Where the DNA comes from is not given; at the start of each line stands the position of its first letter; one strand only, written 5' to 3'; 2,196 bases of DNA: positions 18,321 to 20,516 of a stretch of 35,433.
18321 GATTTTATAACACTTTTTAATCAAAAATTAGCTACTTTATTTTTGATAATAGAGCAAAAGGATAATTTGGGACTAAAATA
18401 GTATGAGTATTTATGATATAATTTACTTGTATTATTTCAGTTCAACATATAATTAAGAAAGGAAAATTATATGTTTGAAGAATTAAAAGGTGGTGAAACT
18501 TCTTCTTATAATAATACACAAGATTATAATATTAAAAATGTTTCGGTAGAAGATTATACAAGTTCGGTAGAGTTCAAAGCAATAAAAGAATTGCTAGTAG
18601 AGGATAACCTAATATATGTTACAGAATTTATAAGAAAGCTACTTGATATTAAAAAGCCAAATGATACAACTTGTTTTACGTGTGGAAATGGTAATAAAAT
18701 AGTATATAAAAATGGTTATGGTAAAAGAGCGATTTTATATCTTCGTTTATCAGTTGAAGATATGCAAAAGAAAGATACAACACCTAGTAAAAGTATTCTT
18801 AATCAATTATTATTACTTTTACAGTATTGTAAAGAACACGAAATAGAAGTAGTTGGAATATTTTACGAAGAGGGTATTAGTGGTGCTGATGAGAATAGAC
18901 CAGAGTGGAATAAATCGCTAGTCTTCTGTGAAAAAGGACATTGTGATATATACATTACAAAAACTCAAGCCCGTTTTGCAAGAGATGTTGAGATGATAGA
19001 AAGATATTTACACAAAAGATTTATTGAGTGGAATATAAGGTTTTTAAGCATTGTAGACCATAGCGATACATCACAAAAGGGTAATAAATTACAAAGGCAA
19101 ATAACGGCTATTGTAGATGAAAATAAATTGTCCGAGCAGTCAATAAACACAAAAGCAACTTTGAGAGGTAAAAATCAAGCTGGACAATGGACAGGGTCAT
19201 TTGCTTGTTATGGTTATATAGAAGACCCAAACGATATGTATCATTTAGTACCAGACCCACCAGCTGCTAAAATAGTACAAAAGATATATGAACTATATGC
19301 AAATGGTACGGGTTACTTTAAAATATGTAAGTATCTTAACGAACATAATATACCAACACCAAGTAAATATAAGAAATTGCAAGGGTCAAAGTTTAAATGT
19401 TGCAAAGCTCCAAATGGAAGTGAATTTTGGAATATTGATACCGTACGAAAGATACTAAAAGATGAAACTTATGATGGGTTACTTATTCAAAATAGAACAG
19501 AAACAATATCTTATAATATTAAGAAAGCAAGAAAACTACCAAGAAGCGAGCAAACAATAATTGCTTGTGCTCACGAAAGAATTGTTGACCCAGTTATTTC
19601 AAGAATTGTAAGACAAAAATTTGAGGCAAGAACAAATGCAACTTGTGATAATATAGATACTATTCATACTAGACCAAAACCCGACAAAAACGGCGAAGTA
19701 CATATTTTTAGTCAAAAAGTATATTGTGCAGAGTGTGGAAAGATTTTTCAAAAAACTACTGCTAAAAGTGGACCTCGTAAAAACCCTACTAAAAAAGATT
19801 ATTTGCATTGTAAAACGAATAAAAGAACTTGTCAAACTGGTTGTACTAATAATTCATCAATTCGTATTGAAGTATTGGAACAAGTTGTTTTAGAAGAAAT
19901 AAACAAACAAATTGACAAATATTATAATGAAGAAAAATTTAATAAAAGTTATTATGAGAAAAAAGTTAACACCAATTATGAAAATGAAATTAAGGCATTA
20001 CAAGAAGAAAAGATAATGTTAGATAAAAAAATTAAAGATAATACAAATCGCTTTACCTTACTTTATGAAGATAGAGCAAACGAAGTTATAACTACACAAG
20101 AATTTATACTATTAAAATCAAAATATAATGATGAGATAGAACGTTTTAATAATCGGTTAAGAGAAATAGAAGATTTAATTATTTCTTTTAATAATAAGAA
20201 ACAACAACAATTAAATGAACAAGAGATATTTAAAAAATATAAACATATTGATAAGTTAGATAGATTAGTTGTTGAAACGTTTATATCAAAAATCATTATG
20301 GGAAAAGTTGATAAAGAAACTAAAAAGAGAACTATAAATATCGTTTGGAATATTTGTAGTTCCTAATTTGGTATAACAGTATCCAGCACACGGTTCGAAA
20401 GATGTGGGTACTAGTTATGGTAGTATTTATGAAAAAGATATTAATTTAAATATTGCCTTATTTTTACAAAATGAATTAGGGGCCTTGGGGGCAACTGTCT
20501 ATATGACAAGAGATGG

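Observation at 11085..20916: CwlD-type spore-cortex amidase gene is split by a 9.2-kb element and can be rejoined exactly in frame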

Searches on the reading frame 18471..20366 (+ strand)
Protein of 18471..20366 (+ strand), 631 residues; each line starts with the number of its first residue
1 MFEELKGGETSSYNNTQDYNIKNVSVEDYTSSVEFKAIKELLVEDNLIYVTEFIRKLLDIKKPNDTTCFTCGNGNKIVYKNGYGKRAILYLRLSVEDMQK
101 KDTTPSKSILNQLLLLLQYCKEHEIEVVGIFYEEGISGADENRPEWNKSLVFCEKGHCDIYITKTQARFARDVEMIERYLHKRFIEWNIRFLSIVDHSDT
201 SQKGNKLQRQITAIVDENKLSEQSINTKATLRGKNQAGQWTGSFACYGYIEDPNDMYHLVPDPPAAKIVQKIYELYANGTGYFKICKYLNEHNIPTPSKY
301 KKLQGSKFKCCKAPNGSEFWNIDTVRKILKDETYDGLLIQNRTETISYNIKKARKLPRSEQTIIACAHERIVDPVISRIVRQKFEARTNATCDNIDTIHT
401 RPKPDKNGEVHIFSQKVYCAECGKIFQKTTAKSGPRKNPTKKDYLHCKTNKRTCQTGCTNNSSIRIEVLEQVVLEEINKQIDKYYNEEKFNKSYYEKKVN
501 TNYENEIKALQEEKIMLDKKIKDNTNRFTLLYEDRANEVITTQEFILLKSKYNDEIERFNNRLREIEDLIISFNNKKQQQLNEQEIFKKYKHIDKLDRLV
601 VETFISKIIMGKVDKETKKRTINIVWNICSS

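Call 6: search_protein_families(library=pfam, proteins=[window:18471-20366:+], max_evalue=0.01)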
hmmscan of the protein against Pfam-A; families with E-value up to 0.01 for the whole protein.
window:18471-20366:+ (631 aa): 4 families
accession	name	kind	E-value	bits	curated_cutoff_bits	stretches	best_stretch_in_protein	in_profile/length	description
PF07508.19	Recombinase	-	3.8e-18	66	21.1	1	265-374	3-89/102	Recombinase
PF00239.26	Resolvase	-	5.4e-18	65.9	23.3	1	87-240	1-145/145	Resolvase, N terminal domain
PF13408.12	Zn_ribbon_recom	-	2.8e-11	44.1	25.3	1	412-478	1-58/58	Recombinase zinc beta ribbon domain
PF14287.11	DUF4368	-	7.5e-06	26.5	25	1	586-627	18-61/67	Domain of unknown function (DUF4368)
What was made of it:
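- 18471..20366 (+): Large serine recombinase, 631 aa: Resolvase + Recombinase + Zn_ribbon_recom + DUF4368, with an 86-aa N-terminal extension. Call 6.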

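Call 7: search_protein_families(library=ncbifam, proteins=[window:18471-20366:+], max_evalue=0.001)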
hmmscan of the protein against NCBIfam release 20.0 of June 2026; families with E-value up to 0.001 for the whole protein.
window:18471-20366:+ (631 aa): 1 family
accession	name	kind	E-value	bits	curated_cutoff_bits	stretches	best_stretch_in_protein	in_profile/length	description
NF047343.1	SCCmet_CcrB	equivalog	9.1e-21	74.1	900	1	85-597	7-478/542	cassette chromosome recombinase CcrB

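Call 10: find_encoding_contigs(protein=window:18471-20366:+, flank=10000, max_places=8)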
Protein window:18471-20366:+ (631 aa): 3 contigs read that carry it; 2 places shown.
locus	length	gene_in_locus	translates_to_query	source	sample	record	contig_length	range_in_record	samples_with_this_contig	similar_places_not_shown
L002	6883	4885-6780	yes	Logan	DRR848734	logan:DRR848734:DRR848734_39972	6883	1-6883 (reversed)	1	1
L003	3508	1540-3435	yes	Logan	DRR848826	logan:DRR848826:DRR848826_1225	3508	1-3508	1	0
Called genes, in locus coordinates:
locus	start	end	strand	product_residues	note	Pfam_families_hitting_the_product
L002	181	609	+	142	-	-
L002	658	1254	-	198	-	PF12844:HTH_19 (weak), PF01381:HTH_3 (weak)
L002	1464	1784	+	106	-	-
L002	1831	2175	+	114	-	-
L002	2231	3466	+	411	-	-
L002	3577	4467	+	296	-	PF01446:Rep_1 (weak), PF23343:REP_ORF2-G2P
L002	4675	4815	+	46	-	-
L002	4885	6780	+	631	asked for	PF00239:Resolvase, PF07508:Recombinase, PF13408:Zn_ribbon_recom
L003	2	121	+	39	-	?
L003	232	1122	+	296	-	PF01446:Rep_1 (weak), PF23343:REP_ORF2-G2P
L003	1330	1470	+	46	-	-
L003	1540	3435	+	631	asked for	PF00239:Resolvase, PF07508:Recombinase, PF13408:Zn_ribbon_recom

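Call 15: find_homologous_proteins(query=window:18471-20366:+, max_evalue=1e-20)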
Query window:18471-20366:+ (631 aa): 189 proteins with E <= 1e-20 among 5702 candidates; the best 120 are listed.
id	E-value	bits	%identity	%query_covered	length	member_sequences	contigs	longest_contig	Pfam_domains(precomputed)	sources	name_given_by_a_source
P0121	0.0e+0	1432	100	100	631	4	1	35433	PF07508.20,PF00239.27,PF13408.13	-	-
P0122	0.0e+0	1202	83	100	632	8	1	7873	PF07508.20,PF00239.27,PF13408.13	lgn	-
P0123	0.0e+0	1198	82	100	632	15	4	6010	PF07508.20,PF00239.27,PF13408.13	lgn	-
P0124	0.0e+0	1174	82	100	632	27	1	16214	PF07508.20,PF00239.27,PF13408.13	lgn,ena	-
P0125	0.0e+0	1024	72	100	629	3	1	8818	PF07508.20,PF00239.27,PF13408.13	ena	-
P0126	1.8e-293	993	69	100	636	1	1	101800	PF07508.20,PF00239.27,PF13408.13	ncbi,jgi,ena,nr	ncbi:MAG: recombinase family protein [Oscillospiraceae bacterium]|nr:recombinase family protein [Osc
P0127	1.1e-278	944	68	100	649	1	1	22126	PF07508.20,PF00239.27,PF13408.13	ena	-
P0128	1.2e-246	838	67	60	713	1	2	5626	PF07508.20,PF00239.27,PF14287.12,PF13408.13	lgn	-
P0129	1.5e-245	835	63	61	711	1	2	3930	PF07508.20,PF00239.27,PF13408.13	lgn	-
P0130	8.4e-243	826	65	61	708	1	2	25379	PF07508.20,PF00239.27,PF14287.12,PF13408.13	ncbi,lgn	-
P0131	1.4e-242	825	63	61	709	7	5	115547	PF07508.20,PF00239.27,PF14287.12,PF13408.13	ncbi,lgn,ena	-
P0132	5.3e-241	820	62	61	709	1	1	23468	PF07508.20,PF00239.27,PF14287.12,PF13408.13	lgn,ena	-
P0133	2.5e-238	811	67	61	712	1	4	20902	PF07508.20,PF00239.27,PF14287.12,PF13408.13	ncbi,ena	-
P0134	5.3e-236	803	67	60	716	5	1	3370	PF07508.20,PF00239.27,PF14287.12,PF13408.13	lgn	-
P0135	1.8e-235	801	49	100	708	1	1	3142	PF07508.20,PF00239.27,PF14287.12,PF13408.13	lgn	-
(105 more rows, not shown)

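Call 17: find_related_loci(query=A1, collection=genome_contigs, flank=10000)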
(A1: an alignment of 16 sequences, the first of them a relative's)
Query A1 (631 aa) in genome_contigs; peptide patterns used: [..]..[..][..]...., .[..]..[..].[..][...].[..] (x = any residue, [..] = any of these).
599 stretches matched a pattern (row limit reached: there are more); 577 encode a relative of the query (tblastn E <= 1e-3); the best 80 are kept; 80 distinct loci.
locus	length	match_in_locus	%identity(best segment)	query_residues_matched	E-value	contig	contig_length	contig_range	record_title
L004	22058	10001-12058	50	16-627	0e+0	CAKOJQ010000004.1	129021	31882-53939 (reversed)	MAG: uncultured Bacilli bacterium isolate REFINED_METABAT215_TOP10_CONTIGS_1500_ASSEMBLY_K77_MERGED__Hadza_MoBio_C-REDO_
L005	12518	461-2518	50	16-627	0e+0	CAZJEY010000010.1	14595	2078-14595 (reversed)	MAG TPA_asm: uncultured Mycoplasma sp. isolate binchicken_co365_34 genome assembly, contig: NODE_2863_length_14595_cov_1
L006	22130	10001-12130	48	1-628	0e+0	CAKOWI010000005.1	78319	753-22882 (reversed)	MAG: uncultured Bacilli bacterium isolate REFINED_METABAT215_TOP10_CONTIGS_1500_ASSEMBLY_K77_MERGED__Hadza_MoBio_hadza-A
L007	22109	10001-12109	47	1-629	0e+0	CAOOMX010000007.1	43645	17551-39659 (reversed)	MAG TPA_asm: uncultured Bacilli bacterium isolate MGBC100325 genome assembly, contig: MGBC100325.7, whole genome shotgun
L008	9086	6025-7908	49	1-630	0e+0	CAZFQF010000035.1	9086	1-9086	MAG TPA_asm: uncultured Muribaculaceae bacterium isolate SRP192927_co4_904 genome assembly, contig: NODE_19313_length_90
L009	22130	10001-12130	48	1-628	0e+0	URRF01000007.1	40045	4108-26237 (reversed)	uncultured Mollicutes bacterium isolate UMGS1266 genome assembly, contig: NODE_160_length_40045_cov_10.484021, whole gen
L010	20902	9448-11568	67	6-629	1e-171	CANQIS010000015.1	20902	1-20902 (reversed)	MAG: uncultured Bacilli bacterium isolate Lapin-027__bin63 genome assembly, contig: Lapin-027__NODE_2272_length_20902_co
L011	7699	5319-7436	65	1-628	2e-166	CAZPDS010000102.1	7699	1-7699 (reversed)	MAG TPA_asm: uncultured Bacteroidales bacterium isolate SRP192927_co1_781 genome assembly, contig: NODE_25173_length_769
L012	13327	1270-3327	65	16-627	6e-161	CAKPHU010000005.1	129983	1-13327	MAG: uncultured Bacilli bacterium isolate REFINED_METABAT215_TOP10_CONTIGS_1500_ASSEMBLY_K77_MERGED__Hadza_MoBio_C-REDO_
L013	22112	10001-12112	63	1-627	1e-160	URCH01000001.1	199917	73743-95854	uncultured Tenericutes bacterium isolate UMGS872 genome assembly, contig: NODE_1_length_199917_cov_5.73895, whole genome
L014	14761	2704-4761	64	16-627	1e-160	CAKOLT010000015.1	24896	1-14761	MAG: uncultured Bacilli bacterium isolate REFINED_METABAT215_TOP10_CONTIGS_1500_ASSEMBLY_K77_MERGED__Hadza_MoBio_C-REDO_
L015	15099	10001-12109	43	1-629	8e-158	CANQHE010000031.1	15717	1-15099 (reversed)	MAG: uncultured Bacilli bacterium isolate Lapin-030__bin19 genome assembly, contig: Lapin-030__NODE_5148_length_15717_co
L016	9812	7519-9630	50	1-627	0e+0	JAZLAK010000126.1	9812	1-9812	MAG: Bacilli bacterium isolate T1900045077_TC20190071.MAGScoT_cleanbin_000007 SGB_4643_k141_3188273, whole genome shotgu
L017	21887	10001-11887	43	32-628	6e-153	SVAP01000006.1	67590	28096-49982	MAG: Bacillota bacterium isolate SIG205 NODE_10039_length_67590_cov_18.849354, whole genome shotgun sequence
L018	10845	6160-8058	42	28-628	1e-154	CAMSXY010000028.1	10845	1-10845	MAG TPA_asm: uncultured Bacillales bacterium isolate ERR9465699_bin.50_metawrap_v1.3_MAG genome assembly, contig: NODE.4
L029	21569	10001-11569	39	87-628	1e-106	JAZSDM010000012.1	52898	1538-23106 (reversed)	MAG: Acutalibacteraceae bacterium isolate T1900044598_TS20190064.MAGScoT_cleanbin_000011 SGB_674_k141_851008, whole geno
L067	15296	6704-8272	38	87-628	3e-106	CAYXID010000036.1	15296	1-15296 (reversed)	MAG TPA_asm: uncultured Ruminococcus sp. isolate SRP315200_co1_791 genome assembly, contig: NODE_7769_length_15296_cov_8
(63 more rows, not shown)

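Call 43: find_related_loci(query=A1, collection=viral_contigs, flank=10000)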
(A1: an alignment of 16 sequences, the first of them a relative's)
Query A1 (631 aa) in viral_contigs; peptide patterns used: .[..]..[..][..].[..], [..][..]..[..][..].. (x = any residue, [..] = any of these).
337 stretches matched a pattern; 296 encode a relative of the query (tblastn E <= 1e-3); the best 80 are kept; 80 distinct loci.
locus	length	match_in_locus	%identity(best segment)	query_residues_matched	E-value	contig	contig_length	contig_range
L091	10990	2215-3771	34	89-628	1e-93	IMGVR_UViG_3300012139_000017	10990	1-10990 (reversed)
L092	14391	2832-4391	35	80-628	2e-88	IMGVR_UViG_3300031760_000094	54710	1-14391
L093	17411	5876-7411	33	87-628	2e-81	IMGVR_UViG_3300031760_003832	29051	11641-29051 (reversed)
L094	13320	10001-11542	33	85-627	3e-77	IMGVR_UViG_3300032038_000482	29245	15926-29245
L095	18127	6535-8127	31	65-628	2e-72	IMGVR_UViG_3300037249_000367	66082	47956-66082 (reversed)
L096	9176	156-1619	31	130-626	1e-71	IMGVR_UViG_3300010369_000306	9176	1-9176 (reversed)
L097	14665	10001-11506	29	65-608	1e-59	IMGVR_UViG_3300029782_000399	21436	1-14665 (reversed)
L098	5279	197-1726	28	84-615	1e-58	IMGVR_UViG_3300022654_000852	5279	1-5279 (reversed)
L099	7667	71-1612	27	87-610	6e-56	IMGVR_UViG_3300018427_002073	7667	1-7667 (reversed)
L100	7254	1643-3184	28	87-610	3e-56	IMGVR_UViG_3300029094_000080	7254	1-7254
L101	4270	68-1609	27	87-610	4e-55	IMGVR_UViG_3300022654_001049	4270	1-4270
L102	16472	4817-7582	28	78-610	7e-55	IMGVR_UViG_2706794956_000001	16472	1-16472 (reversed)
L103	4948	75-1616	27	87-610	1e-54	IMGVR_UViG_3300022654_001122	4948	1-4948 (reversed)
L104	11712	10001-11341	29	75-552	3e-53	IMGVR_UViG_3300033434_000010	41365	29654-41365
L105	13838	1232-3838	28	86-608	8e-53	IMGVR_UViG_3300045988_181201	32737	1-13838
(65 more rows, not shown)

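Call 50: search_protein_families(library=pfam, proteins=[L067:323-1249:+, L067:1455-2240:+, L067:2461-3363:-, L067:3482-4546:-, L067:4549-5400:-, L067:5385-6356:+, L067:8902-10290:+, L029:7124-8188:-, L029:8648-9625:+, L029:12208-13578:+], max_evalue=0.001)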
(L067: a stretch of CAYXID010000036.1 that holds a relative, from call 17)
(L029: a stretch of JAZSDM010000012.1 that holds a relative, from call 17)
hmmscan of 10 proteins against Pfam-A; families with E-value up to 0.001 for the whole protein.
L067:323-1249:+ (308 aa): 0 families

L067:1455-2240:+ (261 aa): 1 family
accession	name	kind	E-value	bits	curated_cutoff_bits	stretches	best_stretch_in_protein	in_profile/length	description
PF16227.11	DUF4886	-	5.7e-74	248.6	26.7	1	15-240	1-226/242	Domain of unknown function (DUF4886)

L067:2461-3363:- (300 aa): 1 family
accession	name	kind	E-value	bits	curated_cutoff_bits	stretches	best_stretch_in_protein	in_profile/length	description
PF01261.30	AP_endonuc_2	-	3.5e-33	115.8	31.1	1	36-296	1-248/249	Xylose isomerase-like TIM barrel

L067:3482-4546:- (354 aa): 5 families
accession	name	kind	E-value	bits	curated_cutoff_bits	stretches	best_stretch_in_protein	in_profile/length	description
PF01408.29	GFO_IDH_MocA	-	7.2e-32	111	24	1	4-124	1-120/120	Oxidoreductase family, NAD-binding Rossmann fold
PF22725.1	GFO_IDH_MocA_C3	-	9.3e-24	84.2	27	1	135-270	4-121/124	GFO/IDH/MocA C-terminal domain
PF02894.22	GFO_IDH_MocA_C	-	1.3e-22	81.1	22.9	1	136-353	1-218/218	Oxidoreductase family, C-terminal alpha/beta domain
PF08635.15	ox_reductase_C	-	5.3e-05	23.4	22.5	1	127-258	1-130/142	Putative oxidoreductase C terminal domain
PF03447.22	NAD_binding_3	-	0.00013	23.1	24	1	10-118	1-111/116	Homoserine dehydrogenase, NAD binding domain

L067:4549-5400:- (283 aa): 1 family
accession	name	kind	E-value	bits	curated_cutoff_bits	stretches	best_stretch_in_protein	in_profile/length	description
PF01261.30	AP_endonuc_2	-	1.3e-29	104.1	31.1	1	21-278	1-248/249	Xylose isomerase-like TIM barrel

L067:5385-6356:+ (323 aa): 4 families
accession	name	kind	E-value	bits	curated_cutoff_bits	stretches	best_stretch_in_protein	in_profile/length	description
PF12833.13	HTH_18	-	1.5e-17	64.1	33.6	1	236-311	1-76/80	Helix-turn-helix domain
PF00165.29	HTH_AraC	-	3.1e-12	46.7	26.6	2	225-264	3-42/42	Bacterial regulatory helix-turn-helix proteins, AraC family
PF02311.25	AraC_binding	-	6.2e-06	26.4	21.1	1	86-155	19-89/135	AraC-like ligand binding domain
PF07883.17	Cupin_2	-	8.5e-06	25.8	27.2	1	81-129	9-57/70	Cupin domain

L067:8902-10290:+ (462 aa): 10 families
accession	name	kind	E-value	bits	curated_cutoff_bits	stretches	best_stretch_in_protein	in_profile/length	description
PF06745.19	ATPase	-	7.5e-16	58.6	26.6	1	81-149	3-73/231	KaiC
PF13481.12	AAA_25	-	5.6e-12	46.1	27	1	79-228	15-195/195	AAA domain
PF18073.7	Zn_ribbon_LapB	-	3.4e-10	39.9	25.7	1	17-43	1-27/28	Rubredoxin metal binding domain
PF05362.19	Lon_C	-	4.5e-10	39.9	21.1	1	355-447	91-184/205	Lon protease (S16) C-terminal proteolytic domain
PF13541.12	ChlI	-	7.1e-10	39.3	27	1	352-433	37-119/121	Subunit ChlI of Mg-chelatase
PF03796.21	DnaB_C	-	1.8e-08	34.6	27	1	81-143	4-67/255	DnaB-like helicase C terminal domain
PF00004.35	AAA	-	4.8e-06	27.5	21.2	1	100-226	1-111/131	ATPase family associated with various cellular activities (AAA)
PF13191.12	AAA_16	-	0.00011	23.1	32.6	1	87-133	13-59/167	AAA ATPase domain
PF20720.3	nSTAND3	-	0.0002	21.5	27.2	1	98-138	18-59/155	Novel STAND NTPase 3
PF23442.1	DUF7125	-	0.00043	19.9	29.1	1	78-134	3-58/207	Family of unknown function (DUF7125)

L029:7124-8188:- (354 aa): 5 families
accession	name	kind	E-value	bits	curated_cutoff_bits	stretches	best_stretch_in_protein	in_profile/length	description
PF01381.28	HTH_3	-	3.7e-15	56.1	23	1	7-61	1-55/55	Helix-turn-helix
PF12844.13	HTH_19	-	4.6e-09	36.5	30.2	1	4-62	1-59/64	Helix-turn-helix domain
PF13560.12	HTH_31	-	4.2e-08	33.8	27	1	3-59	2-59/64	Helix-turn-helix domain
PF07022.19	Phage_CI_repr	-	0.00014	22.6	22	1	17-67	14-63/65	Bacteriophage CI repressor helix-turn-helix domain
PF13443.12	HTH_26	-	0.00074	20.2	22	0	10-64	5-60/63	Cro/C1-type HTH DNA-binding domain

L029:8648-9625:+ (325 aa): 2 families
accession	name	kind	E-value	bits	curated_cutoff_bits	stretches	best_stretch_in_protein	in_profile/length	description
PF12834.13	Phage_int_SAM_2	-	1.9e-06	28.7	22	1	20-98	4-83/91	Phage integrase, N-terminal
PF12835.12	Integrase_1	-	0.00012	22.5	23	1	149-212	35-104/149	Integrase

L029:12208-13578:+ (456 aa): 11 families
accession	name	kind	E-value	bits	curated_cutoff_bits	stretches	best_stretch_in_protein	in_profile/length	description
PF06745.19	ATPase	-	1e-15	58.2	26.6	1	75-145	3-75/231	KaiC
PF18073.7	Zn_ribbon_LapB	-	3.4e-13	49.4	25.7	1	9-36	1-28/28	Rubredoxin metal binding domain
PF13481.12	AAA_25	-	1.4e-11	44.8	27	1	76-222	18-195/195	AAA domain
PF05362.19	Lon_C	-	4.4e-09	36.6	21.1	1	360-440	103-183/205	Lon protease (S16) C-terminal proteolytic domain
PF13541.12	ChlI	-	6.8e-09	36.1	27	1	367-428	59-120/121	Subunit ChlI of Mg-chelatase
PF03796.21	DnaB_C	-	2.4e-08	34.1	27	1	76-146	5-78/255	DnaB-like helicase C terminal domain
PF00004.35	AAA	-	5e-05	24.2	21.2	1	95-193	2-82/131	ATPase family associated with various cellular activities (AAA)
PF08274.17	Zn_Ribbon_YjdM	-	7.5e-05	23.1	30.8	0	8-17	19-28/30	PhnA Zinc-Ribbon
PF00154.27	RecA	-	0.00038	20.5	27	1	69-178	29-142/262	recA bacterial DNA recombination protein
PF13401.12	AAA_22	-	0.00054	20.7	27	0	92-215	6-122/130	AAA domain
PF13173.12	AAA_14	-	0.00077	19.9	27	0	93-179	4-75/129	AAA domain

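Call 55: find_encoding_contigs(protein=P0126, flank=10000, max_places=2)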
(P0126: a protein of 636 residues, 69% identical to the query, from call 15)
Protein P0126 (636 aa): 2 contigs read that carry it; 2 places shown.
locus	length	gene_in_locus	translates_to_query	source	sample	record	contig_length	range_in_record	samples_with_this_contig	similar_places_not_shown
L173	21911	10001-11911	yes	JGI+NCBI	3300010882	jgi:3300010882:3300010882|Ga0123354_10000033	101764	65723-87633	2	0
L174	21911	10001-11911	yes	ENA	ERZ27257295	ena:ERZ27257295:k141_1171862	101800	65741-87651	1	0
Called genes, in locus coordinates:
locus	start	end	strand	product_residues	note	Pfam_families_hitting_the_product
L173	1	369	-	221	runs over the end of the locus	-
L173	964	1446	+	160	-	PF14106:DUF4279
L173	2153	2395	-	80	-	-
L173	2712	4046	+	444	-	PF00152:tRNA-synt_2 (faint), PF13393:tRNA-synt_His, PF00587:tRNA-synt_2b (weak), PF03129:HGTP_anticodon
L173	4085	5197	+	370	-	PF02368:Big_2 (weak)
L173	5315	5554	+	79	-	PF00696:AA_kinase (weak)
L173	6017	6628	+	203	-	-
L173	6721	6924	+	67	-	-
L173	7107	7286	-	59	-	-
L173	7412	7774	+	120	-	-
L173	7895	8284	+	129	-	-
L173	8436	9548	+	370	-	-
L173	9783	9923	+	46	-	-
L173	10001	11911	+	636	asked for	PF00239:Resolvase, PF07508:Recombinase, PF13408:Zn_ribbon_recom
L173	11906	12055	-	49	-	-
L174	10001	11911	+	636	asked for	PF00239:Resolvase, PF07508:Recombinase, PF13408:Zn_ribbon_recom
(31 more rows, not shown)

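Call 56: find_encoding_contigs(protein=P0124, flank=10000, max_places=3)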
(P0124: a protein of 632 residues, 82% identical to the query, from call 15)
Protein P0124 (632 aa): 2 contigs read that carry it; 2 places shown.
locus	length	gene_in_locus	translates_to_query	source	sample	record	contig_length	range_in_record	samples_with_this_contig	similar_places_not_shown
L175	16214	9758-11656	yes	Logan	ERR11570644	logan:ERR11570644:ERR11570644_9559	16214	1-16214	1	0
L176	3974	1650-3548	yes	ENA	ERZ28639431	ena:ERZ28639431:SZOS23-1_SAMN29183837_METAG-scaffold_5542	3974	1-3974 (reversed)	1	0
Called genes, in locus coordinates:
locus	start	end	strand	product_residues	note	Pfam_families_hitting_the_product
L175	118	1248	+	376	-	PF24161:CCDC39 (faint), PF24568:CC_PcsB, PF01551:Peptidase_M23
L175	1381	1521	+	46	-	-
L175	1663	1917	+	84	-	-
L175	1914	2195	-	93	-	PF01381:HTH_3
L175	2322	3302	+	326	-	-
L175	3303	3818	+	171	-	-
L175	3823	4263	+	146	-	-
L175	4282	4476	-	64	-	-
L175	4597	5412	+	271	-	-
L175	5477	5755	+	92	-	-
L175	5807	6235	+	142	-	-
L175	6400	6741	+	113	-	-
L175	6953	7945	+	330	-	PF02407:Viral_Rep (weak)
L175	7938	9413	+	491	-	PF01580:FtsK_SpoIIIE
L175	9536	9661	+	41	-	-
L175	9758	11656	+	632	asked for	PF00239:Resolvase, PF07508:Recombinase, PF13408:Zn_ribbon_recom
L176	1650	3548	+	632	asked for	PF00239:Resolvase, PF07508:Recombinase, PF13408:Zn_ribbon_recom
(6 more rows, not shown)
